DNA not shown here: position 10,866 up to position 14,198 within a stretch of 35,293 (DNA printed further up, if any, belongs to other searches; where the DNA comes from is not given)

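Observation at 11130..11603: Two tandem MshEN/T2SSE_N-like c-di-GMP-receptor modules plus a zinc ribbon fused to a receptor Ser/Thr kinase (STK2)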

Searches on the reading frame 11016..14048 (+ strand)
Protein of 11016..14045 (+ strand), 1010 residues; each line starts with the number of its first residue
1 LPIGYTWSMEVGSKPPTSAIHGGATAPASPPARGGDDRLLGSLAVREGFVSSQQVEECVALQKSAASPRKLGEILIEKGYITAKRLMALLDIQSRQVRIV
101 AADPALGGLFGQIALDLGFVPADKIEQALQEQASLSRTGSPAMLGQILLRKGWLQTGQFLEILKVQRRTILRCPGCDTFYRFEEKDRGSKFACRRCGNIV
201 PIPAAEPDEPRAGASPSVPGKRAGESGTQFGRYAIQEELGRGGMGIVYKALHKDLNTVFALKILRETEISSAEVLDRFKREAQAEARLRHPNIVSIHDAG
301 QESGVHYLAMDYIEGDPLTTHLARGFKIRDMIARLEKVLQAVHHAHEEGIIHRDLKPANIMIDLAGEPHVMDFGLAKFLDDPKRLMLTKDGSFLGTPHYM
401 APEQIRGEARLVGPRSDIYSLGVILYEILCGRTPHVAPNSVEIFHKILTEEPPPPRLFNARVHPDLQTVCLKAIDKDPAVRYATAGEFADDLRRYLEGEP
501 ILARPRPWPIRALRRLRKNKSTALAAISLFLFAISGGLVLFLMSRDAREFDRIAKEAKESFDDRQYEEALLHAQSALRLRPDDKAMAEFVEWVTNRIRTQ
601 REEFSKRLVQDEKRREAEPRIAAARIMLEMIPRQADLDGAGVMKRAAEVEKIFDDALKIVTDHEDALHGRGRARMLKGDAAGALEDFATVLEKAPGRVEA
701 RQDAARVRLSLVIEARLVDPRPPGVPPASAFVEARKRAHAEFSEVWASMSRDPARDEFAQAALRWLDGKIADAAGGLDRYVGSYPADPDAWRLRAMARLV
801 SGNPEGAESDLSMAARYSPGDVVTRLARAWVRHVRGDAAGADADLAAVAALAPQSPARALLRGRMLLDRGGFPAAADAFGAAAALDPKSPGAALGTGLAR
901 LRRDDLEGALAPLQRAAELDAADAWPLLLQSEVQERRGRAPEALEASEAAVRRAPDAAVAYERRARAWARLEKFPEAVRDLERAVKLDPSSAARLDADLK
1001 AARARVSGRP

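Call 3: search_protein_families(library=pfam, proteins=[window:11016-14045:+], max_evalue=10)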
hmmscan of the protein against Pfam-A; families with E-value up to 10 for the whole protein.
window:11016-14045:+ (1010 aa): 26 families (the best 25 are shown)
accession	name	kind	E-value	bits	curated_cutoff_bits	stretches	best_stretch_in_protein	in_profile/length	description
PF00069.31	Pkinase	-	4.1e-52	177.6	31.7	1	233-480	1-250/263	Protein kinase domain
PF07714.23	PK_Tyr_Ser-Thr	-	5.3e-28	98.5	23.1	1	235-481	3-248/258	Protein tyrosine and serine/threonine kinase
PF13371.12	TPR_9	-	2.6e-13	50.2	35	5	936-995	7-61/73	Tetratricopeptide repeat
PF07719.23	TPR_2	-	5.1e-13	48.5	27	4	959-990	2-33/34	Tetratricopeptide repeat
PF13432.12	TPR_16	-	2.2e-12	47.6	32.7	3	861-923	2-64/65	Tetratricopeptide repeat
PF00515.34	TPR_1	-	3.6e-12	46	27.8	2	958-990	1-33/34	Tetratricopeptide repeat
PF13414.12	TPR_11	-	4.9e-09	36.2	26.8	3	971-992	7-28/42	TPR repeat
PF03109.22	ABC1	-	4.9e-06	26.3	22.9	1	272-387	114-225/244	ABC1 atypical kinase-like domain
PF13431.12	TPR_17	-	6.4e-05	23.4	24.4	0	784-808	9-33/34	Tetratricopeptide repeat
PF14559.12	TPR_19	-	0.00011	22.8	25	4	677-709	4-36/68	Tetratricopeptide repeat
PF19974.5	TCAD9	-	0.00016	21.4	40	1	324-373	273-321/429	Ternary complex associated domain 9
PF13428.12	TPR_14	-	0.00042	21.2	23.5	4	927-967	4-44/44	Tetratricopeptide repeat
PF13717.11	Zn_ribbon_4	-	0.0011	19.3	30.3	1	171-199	3-34/36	zinc-ribbon domain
PF01163.29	RIO1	-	0.0022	18.1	22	1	306-383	81-158/187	RIO domain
PF13174.12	TPR_6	-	0.0026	18.7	26.3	0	665-695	1-31/33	Tetratricopeptide repeat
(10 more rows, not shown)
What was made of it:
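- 12651..14045 (+): Extracytoplasmic tail with TPR repeats (Pfam hits at aa 665-995). Call 3.
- On Hanks-type (eukaryotic-like) Ser/Thr protein kinase: PF00069 scores 177.6 bits (call 3).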

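Call 4: search_protein_families(library=ncbifam, proteins=[window:11016-14045:+], max_evalue=10)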
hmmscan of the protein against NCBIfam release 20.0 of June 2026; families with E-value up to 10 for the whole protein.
window:11016-14045:+ (1010 aa): 33 families (the best 25 are shown)
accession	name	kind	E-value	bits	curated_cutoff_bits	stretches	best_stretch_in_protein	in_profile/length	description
NF033483.0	PknB_PASTA_kin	equivalog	8.7e-91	305.6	450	1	231-502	7-275/563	Stk1 family PASTA domain-containing Ser/Thr kinase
NF052427.1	StpK7MSMEG_1200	equivalog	3.9e-56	190.8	900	1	227-549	3-325/601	serine/threonine protein kinase StpK7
NF047741.1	antiphage_MADS6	equivalog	2.5e-50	171.6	460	2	324-499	294-464/612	methylation-associated defense system protein kinase MAD6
NF009651.0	PRK13184.1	equivalog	2.3e-43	148.3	839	1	231-500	2-295/932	serine/threonine-protein kinase PknD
TIGR03903.1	TOMM_kin_cyc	equivalog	6e-41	140.3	705.75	1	259-493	6-245/1267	TOMM system kinase/cyclase fusion protein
NF038150.1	lanthi_synth_IV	equivalog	9.7e-28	96.9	650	1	216-496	181-457/851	class IV lanthionine synthetase LanL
NF053615.1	SerThrKinAfsKStmc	equivalog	2.6e-23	82.6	1300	1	230-453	12-231/809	protein serine/threonine kinase AfsK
TIGR02917.1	PEP_TPR_lipo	equivalog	2.1e-20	72.2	312.2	3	862-992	369-499/899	XrtA/PEP-CTERM system TPR-repeat protein PrsT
NF033442.0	BREX_PglW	equivalog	8.1e-20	70.2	990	2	231-377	512-661/1391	BREX system serine/threonine kinase PglW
NF038151.1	lanthi_synth_III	equivalog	1.6e-16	59.9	575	1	228-467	218-463/833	class III lanthionine synthetase LanKC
NF053729.1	c-di-GMP_motif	domain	3.3e-15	55.6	38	2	40-91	2-51/53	cyclic di-GMP-binding domain-containing protein, MshE-related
NF043056.1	T4SS_LegK1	equivalog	2.4e-14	52.8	550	1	223-427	62-282/516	Dot/Icm T4SS effector kinase LegK1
NF058632.1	SerThrKinPrkT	equivalog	2.3e-12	46.6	280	1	232-363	22-151/322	serine/threonine protein kinase PrkT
NF040959.1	MamA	equivalog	6.1e-11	42.1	200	2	937-992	84-139/204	magnetosome protein MamA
TIGR03724.2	arch_bud32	equivalog_domain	2.8e-08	33.5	125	1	277-381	39-136/193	KEOPS complex kinase/ATPase Bud32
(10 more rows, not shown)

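Call 26: find_related_loci(query=window:11016-14045:+, collection=genome_contigs, flank=6000)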
Query window:11016-14045:+ (1010 aa) in genome_contigs; peptide patterns used: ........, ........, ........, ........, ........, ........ (x = any residue, [..] = any of these).
600 stretches matched a pattern (row limit reached: there are more); 421 encode a relative of the query (tblastn E <= 1e-3); the best 80 are kept; 79 distinct loci.
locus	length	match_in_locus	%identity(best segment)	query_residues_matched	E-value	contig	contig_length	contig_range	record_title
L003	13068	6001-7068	41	192-537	4e-72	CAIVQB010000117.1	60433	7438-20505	MAG: uncultured Verrucomicrobia bacterium isolate VK_bin-2510 genome assembly, contig: bin-2510:117/148, whole genome sh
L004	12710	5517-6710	35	100-510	4e-68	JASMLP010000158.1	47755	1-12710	MAG: Planctomycetota bacterium isolate Arabian9_MAG_43 c_000001208740, whole genome shotgun sequence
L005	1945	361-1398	37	229-578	3e-65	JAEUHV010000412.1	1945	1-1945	MAG: Planctomycetota bacterium isolate new MAG-26 k141_718026, whole genome shotgun sequence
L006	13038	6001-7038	38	213-540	3e-59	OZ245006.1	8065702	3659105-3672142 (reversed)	MAG: Planctomycetota bacterium isolate 38a7a2fe-8a90-4c6b-bc07-7099b689307d genome assembly, chromosome: 1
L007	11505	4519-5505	39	204-545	5e-57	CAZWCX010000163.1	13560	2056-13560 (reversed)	MAG TPA_asm: uncultured Planctomycetia bacterium isolate SRP323723_co1_148 genome assembly, contig: NODE_3794_length_135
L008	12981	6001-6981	38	230-560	4e-56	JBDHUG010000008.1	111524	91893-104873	MAG: Gemmatales bacterium isolate AS-MICRO-3CA.90 NODE_512_length_111524_cov_29.484314, whole genome shotgun sequence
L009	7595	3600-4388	42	229-492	1e-55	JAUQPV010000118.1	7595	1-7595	MAG: Acidobacteriota bacterium isolate JZ-1.bins.94.201901 NODE_8896_length_7595_cov_2.152785, whole genome shotgun sequ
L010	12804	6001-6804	40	230-499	6e-56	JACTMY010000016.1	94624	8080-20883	MAG: Planctomycetota bacterium isolate BJ17 scaffold_242, whole genome shotgun sequence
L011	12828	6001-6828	42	211-492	2e-55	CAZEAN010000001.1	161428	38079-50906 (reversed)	MAG TPA_asm: uncultured Isosphaeraceae bacterium isolate SRP128890_co1_113 genome assembly, contig: NODE_100_length_1614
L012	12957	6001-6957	38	208-539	2e-54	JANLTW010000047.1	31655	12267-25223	MAG: Gammaproteobacteria bacterium isolate OTE_25_metabat_121 OTE_25_k141_3977605, whole genome shotgun sequence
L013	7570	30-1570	41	229-992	6e-54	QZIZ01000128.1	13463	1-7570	MAG: Deltaproteobacteria bacterium isolate SURF_52 Ga0104751_1006462, whole genome shotgun sequence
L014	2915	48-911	40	228-510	7e-54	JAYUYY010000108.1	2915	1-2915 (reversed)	MAG: Sandaracinaceae bacterium isolate GL139_UP_metabinner_22_sub GL139_UP_metabinner_22_sub_107, whole genome shotgun s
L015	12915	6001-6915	39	193-500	3e-53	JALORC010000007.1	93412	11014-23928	MAG: Planctomycetota bacterium isolate Prado171 scaffold_103, whole genome shotgun sequence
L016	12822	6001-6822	42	198-492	2e-52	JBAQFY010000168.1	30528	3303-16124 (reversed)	MAG: Sedimentisphaerales bacterium isolate MFD06995_ilm_asm_bin24 k127_11385, whole genome shotgun sequence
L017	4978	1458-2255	41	210-492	6e-53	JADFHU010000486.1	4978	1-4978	MAG: Planctomycetota bacterium isolate B36T1B5 B36T1B5_NODE29687, whole genome shotgun sequence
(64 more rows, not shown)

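Call 74: find_encoding_contigs(protein=window:11040-14048:+, flank=2000, max_places=3)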
Protein window:11040-14048:+ (1002 aa): no gene with exactly this product is on record in the collection.
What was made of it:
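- Tried and rejected: An exact-sequence look-up of STK2 found it is not on record (call 74).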
